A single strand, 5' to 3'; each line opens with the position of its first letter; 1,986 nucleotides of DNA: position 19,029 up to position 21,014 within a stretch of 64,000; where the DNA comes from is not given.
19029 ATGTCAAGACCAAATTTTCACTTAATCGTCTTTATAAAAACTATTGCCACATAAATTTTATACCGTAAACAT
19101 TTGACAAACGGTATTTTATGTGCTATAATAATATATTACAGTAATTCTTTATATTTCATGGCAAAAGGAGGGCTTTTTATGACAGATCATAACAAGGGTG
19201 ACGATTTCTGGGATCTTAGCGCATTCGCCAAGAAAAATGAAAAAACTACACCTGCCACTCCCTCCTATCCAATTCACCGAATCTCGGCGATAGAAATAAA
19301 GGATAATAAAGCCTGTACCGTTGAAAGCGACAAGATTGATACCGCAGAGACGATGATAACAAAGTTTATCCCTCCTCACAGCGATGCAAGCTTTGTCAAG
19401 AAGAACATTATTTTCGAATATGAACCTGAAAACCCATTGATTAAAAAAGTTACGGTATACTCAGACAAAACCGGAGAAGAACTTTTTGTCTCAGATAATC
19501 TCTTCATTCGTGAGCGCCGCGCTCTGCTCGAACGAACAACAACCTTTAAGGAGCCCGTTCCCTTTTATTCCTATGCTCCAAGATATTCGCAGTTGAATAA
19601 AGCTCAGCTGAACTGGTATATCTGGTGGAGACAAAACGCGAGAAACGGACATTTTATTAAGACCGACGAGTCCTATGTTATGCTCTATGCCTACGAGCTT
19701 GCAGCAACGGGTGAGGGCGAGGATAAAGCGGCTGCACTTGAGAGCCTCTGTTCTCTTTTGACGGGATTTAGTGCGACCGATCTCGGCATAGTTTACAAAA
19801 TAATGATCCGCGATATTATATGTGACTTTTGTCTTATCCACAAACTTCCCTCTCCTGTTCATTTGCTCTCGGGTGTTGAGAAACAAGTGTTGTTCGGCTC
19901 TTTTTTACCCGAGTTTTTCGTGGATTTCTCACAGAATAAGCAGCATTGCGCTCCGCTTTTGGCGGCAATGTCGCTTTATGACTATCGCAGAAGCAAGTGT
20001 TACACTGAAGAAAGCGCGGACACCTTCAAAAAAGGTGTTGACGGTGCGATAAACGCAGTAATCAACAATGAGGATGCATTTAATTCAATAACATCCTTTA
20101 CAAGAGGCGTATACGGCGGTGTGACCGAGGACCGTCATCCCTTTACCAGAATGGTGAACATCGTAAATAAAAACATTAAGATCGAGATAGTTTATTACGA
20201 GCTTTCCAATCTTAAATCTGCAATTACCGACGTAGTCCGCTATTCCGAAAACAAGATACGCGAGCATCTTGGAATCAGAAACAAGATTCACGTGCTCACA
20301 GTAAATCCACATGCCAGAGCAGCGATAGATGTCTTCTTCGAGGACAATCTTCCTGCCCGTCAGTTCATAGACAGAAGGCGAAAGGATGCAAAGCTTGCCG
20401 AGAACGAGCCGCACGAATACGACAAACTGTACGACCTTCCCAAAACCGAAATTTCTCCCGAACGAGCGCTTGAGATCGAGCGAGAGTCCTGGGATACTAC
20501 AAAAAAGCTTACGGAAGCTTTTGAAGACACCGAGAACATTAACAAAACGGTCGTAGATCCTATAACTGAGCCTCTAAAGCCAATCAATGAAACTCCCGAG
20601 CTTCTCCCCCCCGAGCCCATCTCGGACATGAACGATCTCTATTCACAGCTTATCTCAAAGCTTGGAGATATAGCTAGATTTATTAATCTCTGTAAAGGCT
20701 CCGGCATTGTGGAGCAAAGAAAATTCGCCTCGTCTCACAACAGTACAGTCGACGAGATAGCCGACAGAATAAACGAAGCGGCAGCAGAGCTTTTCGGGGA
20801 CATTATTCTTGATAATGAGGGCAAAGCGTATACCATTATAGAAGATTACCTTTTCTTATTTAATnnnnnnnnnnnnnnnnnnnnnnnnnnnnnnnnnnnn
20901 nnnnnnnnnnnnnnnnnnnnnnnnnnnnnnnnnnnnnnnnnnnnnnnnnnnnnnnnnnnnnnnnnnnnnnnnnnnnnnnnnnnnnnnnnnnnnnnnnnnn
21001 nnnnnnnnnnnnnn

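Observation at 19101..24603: Self-contained TerB_N/TerB_C + BrxD-like ATPase + Lhr-like helicase cassette (Shango-type anti-phage candidate) between radA and rny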

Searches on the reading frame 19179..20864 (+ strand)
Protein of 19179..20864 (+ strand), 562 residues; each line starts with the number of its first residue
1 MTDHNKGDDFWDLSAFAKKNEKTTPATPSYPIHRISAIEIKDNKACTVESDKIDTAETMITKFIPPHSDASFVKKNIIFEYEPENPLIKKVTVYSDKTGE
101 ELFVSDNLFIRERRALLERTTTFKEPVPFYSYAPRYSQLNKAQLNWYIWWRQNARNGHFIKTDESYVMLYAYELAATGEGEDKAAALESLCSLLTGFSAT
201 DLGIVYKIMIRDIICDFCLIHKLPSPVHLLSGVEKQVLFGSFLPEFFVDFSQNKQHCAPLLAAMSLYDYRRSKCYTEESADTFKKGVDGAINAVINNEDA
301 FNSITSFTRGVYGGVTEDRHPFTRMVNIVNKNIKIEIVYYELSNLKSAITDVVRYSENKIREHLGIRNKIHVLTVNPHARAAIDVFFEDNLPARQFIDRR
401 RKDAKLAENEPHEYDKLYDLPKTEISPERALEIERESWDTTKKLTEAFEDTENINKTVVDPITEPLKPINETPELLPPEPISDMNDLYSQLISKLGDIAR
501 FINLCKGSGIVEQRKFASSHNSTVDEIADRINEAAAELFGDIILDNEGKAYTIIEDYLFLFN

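Call 4: search_protein_families(library=pfam, proteins=[window:19179-20864:+], max_evalue=0.01)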
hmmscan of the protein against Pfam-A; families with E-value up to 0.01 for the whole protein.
window:19179-20864:+ (562 aa): 2 families
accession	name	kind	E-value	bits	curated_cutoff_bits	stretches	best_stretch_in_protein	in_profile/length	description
PF13208.11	TerB_N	-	6.4e-13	49.4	25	1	106-174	31-95/207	TerB N-terminal domain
PF15615.11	TerB_C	-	5.1e-08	33.7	26.3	1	429-558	23-144/148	TerB-C domain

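Call 5: search_protein_families(library=padloc, proteins=[window:19179-20864:+], max_evalue=0.01)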
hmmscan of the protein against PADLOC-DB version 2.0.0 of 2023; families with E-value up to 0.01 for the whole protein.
window:19179-20864:+ (562 aa): 1 family
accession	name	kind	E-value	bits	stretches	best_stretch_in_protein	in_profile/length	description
PDLC03958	SngA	-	1.6e-36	125.1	1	81-558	64-520/528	-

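Call 6: search_protein_families(library=ncbifam, proteins=[window:19179-20864:+], max_evalue=0.01)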
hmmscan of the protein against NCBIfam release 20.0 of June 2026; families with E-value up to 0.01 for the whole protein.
window:19179-20864:+ (562 aa): 0 families

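Call 17: search_solved_structures(query=window:19179-20864:+, max_evalue=1)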
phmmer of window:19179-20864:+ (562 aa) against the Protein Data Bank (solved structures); distinct sequences matched with E-value up to 1: 1.
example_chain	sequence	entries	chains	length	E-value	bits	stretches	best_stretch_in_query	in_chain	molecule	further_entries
1udv_A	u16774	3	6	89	0.33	12.7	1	441-516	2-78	DNA binding protein SSO10b | DNA/RNA-binding protein Alba 2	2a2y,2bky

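Call 21: find_homologous_proteins(query=window:19179-20864:+, max_evalue=0.00001)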
Query window:19179-20864:+ (562 aa): 166 proteins with E <= 0.00001 among 8000 candidates; the best 120 are listed.
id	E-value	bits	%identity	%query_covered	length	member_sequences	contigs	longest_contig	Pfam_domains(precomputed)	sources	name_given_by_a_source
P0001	0.0e+0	1263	98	100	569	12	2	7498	PF13208.12,PF15615.12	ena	-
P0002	0.0e+0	1015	79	100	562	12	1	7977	PF13208.12,PF15615.12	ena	-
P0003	6.7e-290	980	76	100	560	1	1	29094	PF13208.12,PF15615.12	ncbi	-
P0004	2.7e-287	972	76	100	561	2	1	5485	PF13208.12,PF15615.12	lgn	-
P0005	5.9e-282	954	73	100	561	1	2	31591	PF13208.12,PF15615.12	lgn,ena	-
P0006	1.0e-262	891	68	100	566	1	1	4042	PF13208.12,PF15615.12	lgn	-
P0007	1.3e-256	871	66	100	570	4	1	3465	PF13208.12,PF15615.12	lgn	-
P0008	1.9e-256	870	66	100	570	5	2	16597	PF13208.12,PF15615.12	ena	-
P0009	4.1e-255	866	68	100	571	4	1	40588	PF13208.12,PF15615.12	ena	-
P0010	1.1e-254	864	67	100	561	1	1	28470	PF13208.12,PF15615.12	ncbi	-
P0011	1.5e-254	864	68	99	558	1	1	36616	PF13208.12,PF15615.12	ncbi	-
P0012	2.1e-254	863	67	100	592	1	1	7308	PF13208.12,PF15615.12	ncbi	-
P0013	3.9e-254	862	66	100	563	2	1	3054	PF13208.12,PF15615.12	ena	-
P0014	6.2e-254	862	68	100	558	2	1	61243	PF13208.12,PF15615.12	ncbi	-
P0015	1.9e-253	860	65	100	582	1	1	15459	PF13208.12,PF15615.12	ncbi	-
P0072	6.0e-188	644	52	98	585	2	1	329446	PF13208.12,PF15615.12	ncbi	-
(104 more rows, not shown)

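Call 30: predict_structure(alignment_id=A1)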
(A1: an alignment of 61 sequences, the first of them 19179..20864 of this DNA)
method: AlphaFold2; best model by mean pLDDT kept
length: 562 residues; sequences in the alignment: 61
mean_pLDDT: 75.1   pTM: 0.54
mean pLDDT of the five models: 75.1, 74.2, 74.0, 73.1, 72.3
residues with pLDDT >= 90: 146; 70-90: 253; 50-70: 56; < 50: 107
segments of 3 or more residues with pLDDT < 50: 1-13, 17-29, 34-69, 310-312, 406-409, 451-484
pLDDT, mean of each block of 10 residues (from residue 1): 41 45 44 47 38 40 46 76 85 87 87 89 91 90 94 92 93 90 93 88 89 91 85 73 79 70 81 87 90 88 66 66 77 87 82 91 86 83 93 72 51 52 61 81 70 42 42 40 63 89 83 89 92 90 87 86 71
secondary structure, 60 per line:
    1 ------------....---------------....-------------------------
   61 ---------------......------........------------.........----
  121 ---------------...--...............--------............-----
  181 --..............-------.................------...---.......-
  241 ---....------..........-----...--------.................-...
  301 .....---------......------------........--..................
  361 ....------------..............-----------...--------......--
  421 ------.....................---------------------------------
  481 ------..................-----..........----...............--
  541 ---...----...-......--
elements in order: H13-16 H32-35 E76-81 E88-95 H108-116 H141-155 H164-175 H183-196 H204-220 H233-239 H244-247 H254-263 H280-296 H298-305 E315-320 E333-340 H343-364 H377-390 H413-418 H427-447 H487-504 H510-519 H524-538 E544-546 E551-553 H555-560

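Call 34: fold_search(model_id=the predicted structure, library=pdb)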
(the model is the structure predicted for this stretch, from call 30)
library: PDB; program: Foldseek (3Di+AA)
matches with E <= 10: 75; with E <= 0.001: 0
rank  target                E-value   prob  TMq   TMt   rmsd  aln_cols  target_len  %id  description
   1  9by2_C                7.2e-01  0.11  0.09  0.16  19.1       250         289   12  Consensus full-complex model for product condition of Bacillus subtilis ribonucleotide reductase complex (released 2025-03-19)
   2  9bwx_C                8.3e-01  0.10  0.09  0.16  19.1       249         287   12  Consensus full-complex model for preturnover condition of Bacillus subtilis ribonucleotide reductase complex (released 2025-03-19)
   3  4dr0_A                8.8e-01  0.10  0.09  0.16  19.2       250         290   13  Crystal structure of Bacillus subtilis dimanganese(II) NrdF (released 2012-04-11)
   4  9gop_B                1.5e+00  0.06  0.09  0.16  17.1       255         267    8  Crystal structure of CDK2-cyclin E1 bound by compound 30 (released 2025-09-10)
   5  4dr0_B                1.6e+00  0.08  0.09  0.16  18.8       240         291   12  Crystal structure of Bacillus subtilis dimanganese(II) NrdF (released 2012-04-11)
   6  6w08_A                1.6e+00  0.04  0.09  0.13  22.7       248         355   14  Crystal Structure of Motility Associated Killing Factor E from Vibrio cholerae (released 2020-03-11)
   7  3lku_A                1.7e+00  0.07  0.12  0.20  17.0       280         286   12  Crystal structure of S. cerevisiae Get4 in complex with an N-terminal fragment of Get5 (released 2010-06-23)
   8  1h5w_B                2.7e+00  0.05  0.07  0.13  19.0       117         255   12  2.1A Bacteriophage Phi-29 Connector (released 2002-02-13)
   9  4pzj                  2.9e+00  0.21  0.08  0.42   6.6        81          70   11  1.60 Angstrom resolution crystal structure of a transcriptional regulator of the LysR family from Eggerthella lenta DSM  (released 2014-04-23)
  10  7pub_DF               2.9e+00  0.02  0.08  0.08  20.6       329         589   10  Late assembly intermediate of the Trypanosoma brucei mitoribosomal small subunit (released 2022-05-04)
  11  3lku_C                3.0e+00  0.04  0.11  0.17  17.3       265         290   11  Crystal structure of S. cerevisiae Get4 in complex with an N-terminal fragment of Get5 (released 2010-06-23)
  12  1q8k_MODEL_1_A        3.2e+00  0.03  0.08  0.12  20.4       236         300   10  Solution structure of alpha subunit of human eIF2 (released 2004-09-07)
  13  4rm4                  3.5e+00  0.02  0.08  0.11  18.2       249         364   14  The crystal structure of the versatile cytochrome P450 enzyme CYP109B1 from Bacillus subtilis (released 2015-02-04)
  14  6iur_F                3.5e+00  0.02  0.09  0.09  15.9       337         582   12  A phosphatase complex STRN3-PP2Aa (released 2019-12-04)
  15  2pf4_C                3.7e+00  0.02  0.11  0.11  16.7       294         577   11  Crystal structure of the full-length simian virus 40 small t antigen complexed with the protein phosphatase 2A Aalpha  (released 2007-08-07)
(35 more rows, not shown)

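Call 64: find_encoding_contigs(protein=P0072, flank=10000, max_places=1)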
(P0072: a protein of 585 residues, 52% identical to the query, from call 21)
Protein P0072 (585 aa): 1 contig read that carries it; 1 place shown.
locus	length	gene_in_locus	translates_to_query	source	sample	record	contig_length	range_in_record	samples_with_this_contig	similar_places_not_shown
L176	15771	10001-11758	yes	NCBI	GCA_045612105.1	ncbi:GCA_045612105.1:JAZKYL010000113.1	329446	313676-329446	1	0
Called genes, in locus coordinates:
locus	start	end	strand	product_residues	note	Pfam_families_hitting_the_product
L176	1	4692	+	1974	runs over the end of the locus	-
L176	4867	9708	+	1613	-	-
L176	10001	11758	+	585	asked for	PF13208:TerB_N, PF15615:TerB_C (weak)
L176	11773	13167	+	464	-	PF10923:BrxC_BrxD, PF13191:AAA_16 (weak)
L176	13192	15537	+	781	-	PF04851:ResIII (weak), PF00270:DEAD, PF00271:Helicase_C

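Call 65: search_protein_families(library=pfam, alignment_id=A1, max_evalue=1)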
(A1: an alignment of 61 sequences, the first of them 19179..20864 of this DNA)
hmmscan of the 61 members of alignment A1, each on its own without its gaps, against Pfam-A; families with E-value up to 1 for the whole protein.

A. member 1, window:19179-20864:+ (562 aa): 2 families
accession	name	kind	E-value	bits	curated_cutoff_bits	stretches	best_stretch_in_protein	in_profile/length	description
PF13208.11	TerB_N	-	6.4e-13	49.4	25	1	106-174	31-95/207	TerB N-terminal domain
PF15615.11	TerB_C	-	5.1e-08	33.7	26.3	1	429-558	23-144/148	TerB-C domain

B. families by the number of members that match (of 61 scanned): 25 families
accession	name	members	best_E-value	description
PF13208.11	TerB_N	61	1.9e-15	TerB N-terminal domain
PF15615.11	TerB_C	61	1.9e-13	TerB-C domain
PF22035.1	Lpg0393_VPS9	4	0.13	Lpg0393 VPS9-like domain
PF21277.2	T6SS_VgrG3-like_C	2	0.027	Type VI secretion system spike protein VgrG3-like, C-terminal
PF07196.18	Flagellin_IN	2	0.083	Flagellin hook IN motif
PF08638.16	Med14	1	0.0083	Mediator complex subunit MED14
PF19623.4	DUF6128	1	0.018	Family of unknown function (DUF6128)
PF03154.20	Atrophin-1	1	0.022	Atrophin-1 family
PF17832.7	Pre-PUA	1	0.026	Pre-PUA-like domain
PF10309.14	NCBP3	1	0.036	Nuclear cap-binding protein subunit 3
PF06152.16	Phage_min_cap2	1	0.044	Phage minor capsid protein 2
PF10778.14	DehI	1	0.047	Halocarboxylic acid dehydrogenase DehI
PF03572.23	Peptidase_S41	1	0.059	Peptidase family S41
PF19369.4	DUF5944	1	0.099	Family of unknown function (DUF5944)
PF24210.1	T4_RIIA1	1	0.11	RIIA.1-like protein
PF05099.18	TerB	1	0.44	Tellurite resistance protein TerB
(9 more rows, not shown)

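Call 93: search_protein_representatives(alignment_id=A1)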
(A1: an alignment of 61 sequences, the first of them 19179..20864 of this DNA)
Query: 61 sequences, 567 profile positions. Proteins with E-value up to 0.001 (for the whole library): 2228; up to 1e-10: 1165; up to 1e-30: 410. The best 150 are listed.
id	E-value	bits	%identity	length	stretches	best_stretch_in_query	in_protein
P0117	7.4e-255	863.3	-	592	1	4-566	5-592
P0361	1.9e-215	733.2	-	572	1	5-564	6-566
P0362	1.6e-195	667.4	-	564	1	2-567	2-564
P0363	5.0e-164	563.4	-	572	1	5-565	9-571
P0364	1.8e-154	531.8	-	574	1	6-565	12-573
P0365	1.9e-145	502.1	-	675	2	26-566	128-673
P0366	4.8e-145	500.7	-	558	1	6-565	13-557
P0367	9.9e-144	496.4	-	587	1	6-565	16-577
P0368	2.0e-142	492.1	-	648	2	6-410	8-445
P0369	8.8e-141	486.7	-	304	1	264-567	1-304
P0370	1.3e-139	482.8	-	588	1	5-566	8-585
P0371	5.9e-134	464.1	-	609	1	4-567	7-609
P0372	1.4e-125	436.5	-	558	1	6-565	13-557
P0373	1.6e-116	406.6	-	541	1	4-566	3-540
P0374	3.4e-109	382.4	-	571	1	1-565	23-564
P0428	1.5e-74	268.0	-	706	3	72-467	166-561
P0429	2.1e-74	267.5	-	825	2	69-564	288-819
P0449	5.2e-71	256.3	-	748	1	6-565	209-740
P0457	1.7e-69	251.3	-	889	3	68-486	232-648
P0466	1.3e-67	245.2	-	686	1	58-564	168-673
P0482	2.8e-65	237.4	-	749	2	61-566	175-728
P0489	2.0e-64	234.6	-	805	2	65-451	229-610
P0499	7.6e-63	229.4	-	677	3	63-292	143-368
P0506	1.1e-61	225.5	-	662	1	5-563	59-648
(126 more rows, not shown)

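Call 94: search_protein_families(library=pfam, proteins=[P0429, P0457, P0489, P0449, P0482, P0428, P0466, P0365, P0499, P0506], max_evalue=0.001)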
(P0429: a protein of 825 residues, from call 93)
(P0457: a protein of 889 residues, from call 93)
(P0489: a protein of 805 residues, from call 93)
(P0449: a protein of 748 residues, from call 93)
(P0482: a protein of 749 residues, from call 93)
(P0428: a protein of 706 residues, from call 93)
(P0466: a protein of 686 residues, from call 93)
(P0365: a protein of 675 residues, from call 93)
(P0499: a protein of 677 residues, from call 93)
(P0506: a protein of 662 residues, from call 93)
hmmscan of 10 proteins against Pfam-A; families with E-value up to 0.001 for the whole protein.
P0429 (825 aa): 2 families
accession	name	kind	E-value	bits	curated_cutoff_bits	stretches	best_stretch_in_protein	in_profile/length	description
PF13208.11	TerB_N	-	2.5e-17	63.8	25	1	312-434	21-135/207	TerB N-terminal domain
PF15615.11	TerB_C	-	4.5e-07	30.6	26.3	1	663-821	13-147/148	TerB-C domain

P0457 (889 aa): 2 families
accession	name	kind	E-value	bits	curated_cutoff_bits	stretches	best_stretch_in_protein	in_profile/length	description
PF13208.11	TerB_N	-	2.2e-14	54.1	25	1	264-383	29-139/207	TerB N-terminal domain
PF15615.11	TerB_C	-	8.2e-09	36.3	26.3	1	813-879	82-147/148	TerB-C domain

P0489 (805 aa): 2 families
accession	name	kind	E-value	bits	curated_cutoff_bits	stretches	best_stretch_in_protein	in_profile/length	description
PF13208.11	TerB_N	-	5e-19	69.3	25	1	284-383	44-136/207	TerB N-terminal domain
PF04760.21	IF2_N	-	4.9e-09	36.3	25.3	1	19-68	1-51/53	Translation initiation factor IF-2, N-terminal region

P0449 (748 aa): 2 families
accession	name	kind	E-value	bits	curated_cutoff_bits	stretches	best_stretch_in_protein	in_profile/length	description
PF15615.11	TerB_C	-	5.9e-10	40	26.3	1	620-741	25-147/148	TerB-C domain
PF13208.11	TerB_N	-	1.3e-08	35.3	25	1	322-421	46-138/207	TerB N-terminal domain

P0482 (749 aa): 1 family
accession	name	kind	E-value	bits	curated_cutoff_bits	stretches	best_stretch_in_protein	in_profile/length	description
PF13208.11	TerB_N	-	1.3e-18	67.9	25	1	233-388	42-180/207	TerB N-terminal domain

P0428 (706 aa): 2 families
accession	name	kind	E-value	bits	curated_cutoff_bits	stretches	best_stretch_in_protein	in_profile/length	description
PF13208.11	TerB_N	-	2.4e-17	63.8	25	1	190-313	24-139/207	TerB N-terminal domain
PF15615.11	TerB_C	-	1.7e-09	38.5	26.3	1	617-700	56-147/148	TerB-C domain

P0466 (686 aa): 2 families
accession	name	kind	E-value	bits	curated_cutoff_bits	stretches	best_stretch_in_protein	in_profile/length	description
PF13208.11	TerB_N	-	1.3e-15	58.2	25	1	211-310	36-127/207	TerB N-terminal domain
PF15615.11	TerB_C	-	7.5e-06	26.7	26.3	1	592-675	60-147/148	TerB-C domain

P0365 (675 aa): 2 families
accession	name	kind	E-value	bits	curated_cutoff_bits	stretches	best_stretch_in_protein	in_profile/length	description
PF13208.11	TerB_N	-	5.8e-10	39.7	25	1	228-276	50-96/207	TerB N-terminal domain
PF15615.11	TerB_C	-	0.00048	20.8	26.3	0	600-673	75-147/148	TerB-C domain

P0499 (677 aa): 1 family
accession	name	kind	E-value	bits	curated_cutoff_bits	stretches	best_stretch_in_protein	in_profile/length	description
PF13208.11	TerB_N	-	6.5e-22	78.7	25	1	177-297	25-137/207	TerB N-terminal domain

P0506 (662 aa): 2 families
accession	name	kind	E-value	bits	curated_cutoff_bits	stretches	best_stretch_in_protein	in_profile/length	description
PF13208.11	TerB_N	-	5.3e-20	72.5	25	1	166-291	24-141/207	TerB N-terminal domain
PF15615.11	TerB_C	-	4.5e-07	30.6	26.3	1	534-641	44-137/148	TerB-C domain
